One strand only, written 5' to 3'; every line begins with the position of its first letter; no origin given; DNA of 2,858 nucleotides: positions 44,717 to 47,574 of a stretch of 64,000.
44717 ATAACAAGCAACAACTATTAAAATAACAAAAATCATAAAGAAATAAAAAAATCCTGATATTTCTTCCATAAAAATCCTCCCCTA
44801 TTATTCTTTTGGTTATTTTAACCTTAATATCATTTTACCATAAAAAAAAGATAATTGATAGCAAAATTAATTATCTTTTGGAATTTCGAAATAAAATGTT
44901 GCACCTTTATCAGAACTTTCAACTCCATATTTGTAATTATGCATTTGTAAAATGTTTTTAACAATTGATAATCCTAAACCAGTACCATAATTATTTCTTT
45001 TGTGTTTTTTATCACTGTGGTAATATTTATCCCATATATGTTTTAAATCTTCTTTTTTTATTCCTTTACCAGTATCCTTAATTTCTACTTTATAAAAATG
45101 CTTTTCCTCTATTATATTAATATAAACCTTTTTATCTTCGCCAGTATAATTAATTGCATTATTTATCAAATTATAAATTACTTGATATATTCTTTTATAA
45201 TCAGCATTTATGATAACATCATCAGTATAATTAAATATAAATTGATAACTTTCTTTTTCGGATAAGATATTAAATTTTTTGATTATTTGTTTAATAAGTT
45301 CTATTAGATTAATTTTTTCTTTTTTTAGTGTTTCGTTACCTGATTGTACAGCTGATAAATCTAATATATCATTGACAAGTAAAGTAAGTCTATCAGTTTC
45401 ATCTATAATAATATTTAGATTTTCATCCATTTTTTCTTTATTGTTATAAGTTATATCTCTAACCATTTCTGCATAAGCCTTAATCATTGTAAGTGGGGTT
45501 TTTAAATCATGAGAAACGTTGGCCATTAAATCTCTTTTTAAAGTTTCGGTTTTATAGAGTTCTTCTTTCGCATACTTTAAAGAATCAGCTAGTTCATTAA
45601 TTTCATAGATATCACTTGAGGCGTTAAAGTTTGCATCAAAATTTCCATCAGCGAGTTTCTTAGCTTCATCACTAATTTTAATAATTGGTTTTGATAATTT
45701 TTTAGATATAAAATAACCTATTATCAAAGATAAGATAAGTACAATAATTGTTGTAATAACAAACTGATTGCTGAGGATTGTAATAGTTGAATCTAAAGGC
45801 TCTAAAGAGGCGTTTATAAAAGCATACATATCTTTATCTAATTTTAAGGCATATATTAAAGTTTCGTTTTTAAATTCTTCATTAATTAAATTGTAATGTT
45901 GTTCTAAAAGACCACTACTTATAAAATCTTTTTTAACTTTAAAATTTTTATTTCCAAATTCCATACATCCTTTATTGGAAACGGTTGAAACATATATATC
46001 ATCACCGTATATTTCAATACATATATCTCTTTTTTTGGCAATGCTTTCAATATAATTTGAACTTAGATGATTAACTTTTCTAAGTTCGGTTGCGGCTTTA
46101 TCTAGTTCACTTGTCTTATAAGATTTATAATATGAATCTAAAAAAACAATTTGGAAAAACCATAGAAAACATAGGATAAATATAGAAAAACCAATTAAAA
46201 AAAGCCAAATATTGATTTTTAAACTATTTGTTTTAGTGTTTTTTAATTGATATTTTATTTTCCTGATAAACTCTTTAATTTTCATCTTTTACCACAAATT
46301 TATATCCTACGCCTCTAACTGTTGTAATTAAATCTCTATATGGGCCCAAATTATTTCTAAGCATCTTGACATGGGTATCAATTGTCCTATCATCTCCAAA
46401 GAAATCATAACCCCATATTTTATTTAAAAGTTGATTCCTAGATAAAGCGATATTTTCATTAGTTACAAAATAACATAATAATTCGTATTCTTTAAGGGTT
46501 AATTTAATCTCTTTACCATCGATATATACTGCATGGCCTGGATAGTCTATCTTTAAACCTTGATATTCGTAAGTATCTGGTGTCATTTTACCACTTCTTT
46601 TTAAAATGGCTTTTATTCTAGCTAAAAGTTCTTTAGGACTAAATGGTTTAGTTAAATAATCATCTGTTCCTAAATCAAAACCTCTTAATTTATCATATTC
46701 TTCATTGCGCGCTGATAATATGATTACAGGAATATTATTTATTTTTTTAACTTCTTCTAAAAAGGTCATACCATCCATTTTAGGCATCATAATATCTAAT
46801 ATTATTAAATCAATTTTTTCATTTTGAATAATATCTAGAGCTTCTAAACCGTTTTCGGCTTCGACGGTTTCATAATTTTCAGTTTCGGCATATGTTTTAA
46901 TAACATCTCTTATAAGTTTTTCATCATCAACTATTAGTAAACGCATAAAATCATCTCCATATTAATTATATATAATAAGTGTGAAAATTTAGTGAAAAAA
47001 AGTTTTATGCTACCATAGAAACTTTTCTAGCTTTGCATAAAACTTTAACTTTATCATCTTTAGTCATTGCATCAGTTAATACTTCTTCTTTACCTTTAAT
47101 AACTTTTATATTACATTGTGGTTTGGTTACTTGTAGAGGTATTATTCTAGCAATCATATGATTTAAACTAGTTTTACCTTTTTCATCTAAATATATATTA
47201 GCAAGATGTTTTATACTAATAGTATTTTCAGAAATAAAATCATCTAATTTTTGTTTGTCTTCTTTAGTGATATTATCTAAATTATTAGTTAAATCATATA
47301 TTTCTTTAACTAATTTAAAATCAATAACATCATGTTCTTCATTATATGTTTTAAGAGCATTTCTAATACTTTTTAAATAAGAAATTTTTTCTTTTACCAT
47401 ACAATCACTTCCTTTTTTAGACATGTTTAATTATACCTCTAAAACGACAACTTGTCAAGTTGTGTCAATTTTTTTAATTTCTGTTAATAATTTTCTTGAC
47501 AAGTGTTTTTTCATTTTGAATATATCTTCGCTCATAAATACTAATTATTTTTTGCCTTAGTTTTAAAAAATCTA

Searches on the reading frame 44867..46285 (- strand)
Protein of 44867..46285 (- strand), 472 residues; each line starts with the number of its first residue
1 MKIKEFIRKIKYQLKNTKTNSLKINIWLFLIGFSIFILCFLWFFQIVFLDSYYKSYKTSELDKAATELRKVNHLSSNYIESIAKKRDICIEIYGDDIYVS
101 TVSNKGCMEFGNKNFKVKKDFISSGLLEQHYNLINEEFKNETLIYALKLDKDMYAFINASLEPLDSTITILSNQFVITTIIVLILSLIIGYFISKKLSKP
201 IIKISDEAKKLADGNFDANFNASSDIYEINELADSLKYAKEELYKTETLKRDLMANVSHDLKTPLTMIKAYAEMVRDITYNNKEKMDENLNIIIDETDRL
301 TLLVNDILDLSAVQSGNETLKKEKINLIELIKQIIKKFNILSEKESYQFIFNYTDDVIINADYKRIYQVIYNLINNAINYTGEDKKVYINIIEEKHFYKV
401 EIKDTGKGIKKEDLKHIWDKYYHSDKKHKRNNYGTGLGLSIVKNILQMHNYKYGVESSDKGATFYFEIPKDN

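Call 7: search_protein_families(library=ncbifam, proteins=[window:44867-46285:-])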
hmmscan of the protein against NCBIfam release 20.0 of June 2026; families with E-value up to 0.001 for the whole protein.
window:44867-46285:- (472 aa): 84 families (the best 25 are shown)
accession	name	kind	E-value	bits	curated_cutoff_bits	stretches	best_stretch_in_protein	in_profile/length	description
NF033092.0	HK_WalK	equivalog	1.2e-69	235.5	725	2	245-469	367-593/594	cell wall metabolism sensor histidine kinase WalK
NF046044.1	PnpS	equivalog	1.1e-62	212.3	400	1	242-469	162-390/390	two-component system histidine kinase PnpS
TIGR02966.1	phoR_proteo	equivalog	1.8e-57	194.8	334.2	1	242-467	106-332/333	phosphate regulon sensor histidine kinase PhoR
NF040691.1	MtrAB_MtrB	equivalog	4.2e-50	171.2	450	1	134-471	141-493/507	MtrAB system histidine kinase MtrB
NF012163.2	BaeS_SmeS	equivalog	6.7e-47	160.4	500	1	176-458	167-445/457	sensor histidine kinase efflux regulator BaeS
NF007837.0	PRK10549.1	equivalog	2e-46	158.7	603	1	177-461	169-448/466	envelope stress sensor histidine kinase BaeS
TIGR01386.1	cztS_silS_copS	subfamily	1.1e-44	153.2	292.55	1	149-469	140-457/457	heavy metal sensor histidine kinase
NF033091.0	HK_VanS_ACDEFG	equivalog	1.8e-44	152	400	1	181-469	3-293/293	vancomycin resistance histidine kinase VanS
NF041210.1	his_kin_PieS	equivalog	7e-44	150.6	850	1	132-470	122-470/474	two component system sensor histidine kinase PieS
NF041735.1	hist_kin_RppB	equivalog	1.2e-42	146.2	400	1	244-469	210-438/438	two-component system sensor histidine kinase RppB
NF008235.0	PRK11006.1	equivalog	2.8e-42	145.1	390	1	244-470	198-423/431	phosphate regulon sensor histidine kinase PhoR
NF008312.0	PRK11100.1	equivalog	4.4e-42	144.5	356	1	167-467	176-471/477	two-component system sensor histidine kinase CreC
NF041947.1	LuxQ_Vibrio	equivalog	9e-42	142.9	1200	1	238-469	460-695/843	quorum-sensing autoinducer 2 sensor kinase/phosphatase LuxQ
NF053855.1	HisKinPhoRBctds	equivalog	4.8e-41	140.8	500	1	246-470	357-583/583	two-component system sensor histidine kinase PhoR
NF007007.0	PRK09470.1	equivalog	5.8e-41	140.8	486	1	103-458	96-446/463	envelope stress sensor histidine kinase CpxA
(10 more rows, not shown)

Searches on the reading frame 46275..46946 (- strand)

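Call 28: search_protein_families(library=ncbifam, max_evalue=1e-10, proteins=[window:46275-46946:-])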
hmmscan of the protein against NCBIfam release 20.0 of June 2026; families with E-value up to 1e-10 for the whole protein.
window:46275-46946:- (223 aa): 83 families (the best 25 are shown)
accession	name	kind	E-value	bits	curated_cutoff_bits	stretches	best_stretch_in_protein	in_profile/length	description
TIGR02154.1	PhoB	equivalog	2.1e-63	213.7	296.2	1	2-217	4-225/226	phosphate regulon transcriptional regulator PhoB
NF053854.1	RespRegPhoBBctds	equivalog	1.9e-60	204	270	1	3-217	1-224/225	two-component system response regulator PhoB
NF040689.1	MtrAB_MtrA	equivalog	6e-57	192.5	300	1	3-216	1-217/219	MtrAB system response regulator MtrA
NF040534.1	resp_reg_YycF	equivalog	7.2e-57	192.3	340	1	2-216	2-226/231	response regulator YycF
NF045944.1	ResRegRpaBCyano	equivalog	2.2e-56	190.8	330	1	4-217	1-227/229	response regulator transcription factor RpaB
NF033117.2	vanR_ACDEGLN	exception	2.5e-55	187.5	350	1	3-216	1-224/226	VanR-ABDEGLN family response regulator transcription factor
NF041733.1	resp_reg_CseB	equivalog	1.1e-53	181.9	350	1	2-218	2-227/228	two-component system response regulator CseB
NF033120.0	vanR_FM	exception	2e-53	181.4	460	1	3-217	6-229/231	vancomycin resistance response regulator transcription factor, VanR-F/VanR-M family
NF008296.0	PRK11083.1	equivalog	1.5e-52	178.2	273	1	2-217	5-225/228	two-component system response regulator CreB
NF007546.0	PRK10161.1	equivalog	2.4e-52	177.8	471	1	2-218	4-226/229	phosphate response regulator transcription factor PhoB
NF041209.1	resp_regPieR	equivalog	6.7e-52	176.4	450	1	1-217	1-227/231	two component system response regulator PieR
NF007982.1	PRK10710.1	equivalog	2e-49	168.3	380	1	2-217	9-227/235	envelope stress response regulator BaeR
TIGR01387.1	cztR_silR_copR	subfamily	5.4e-48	163.5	279.2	1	3-217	1-218/218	heavy metal response regulator transcription factor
NF051850.1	RespRegRprY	equivalog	4.9e-46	157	370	1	1-222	5-231/234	response regulator transcription factor RprY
NF008034.0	PRK10766.1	equivalog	6.3e-46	156.7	275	1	2-218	4-227/231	two-component system response regulator TorR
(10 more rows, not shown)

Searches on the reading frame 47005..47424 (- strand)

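Call 28: search_protein_families(library=ncbifam, max_evalue=1e-10, proteins=[window:47005-47424:-])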
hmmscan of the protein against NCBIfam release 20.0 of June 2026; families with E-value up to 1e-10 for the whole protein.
window:47005-47424:- (139 aa): 0 families

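Call 49: search_protein_families(library=phrogs, proteins=[window:47005-47424:-], max_evalue=0.01)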
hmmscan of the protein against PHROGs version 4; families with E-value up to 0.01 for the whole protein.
window:47005-47424:- (139 aa): 1 family
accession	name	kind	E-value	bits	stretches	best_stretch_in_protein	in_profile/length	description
phrog_14482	-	unknown function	0.0033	18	1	113-132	25-44/50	-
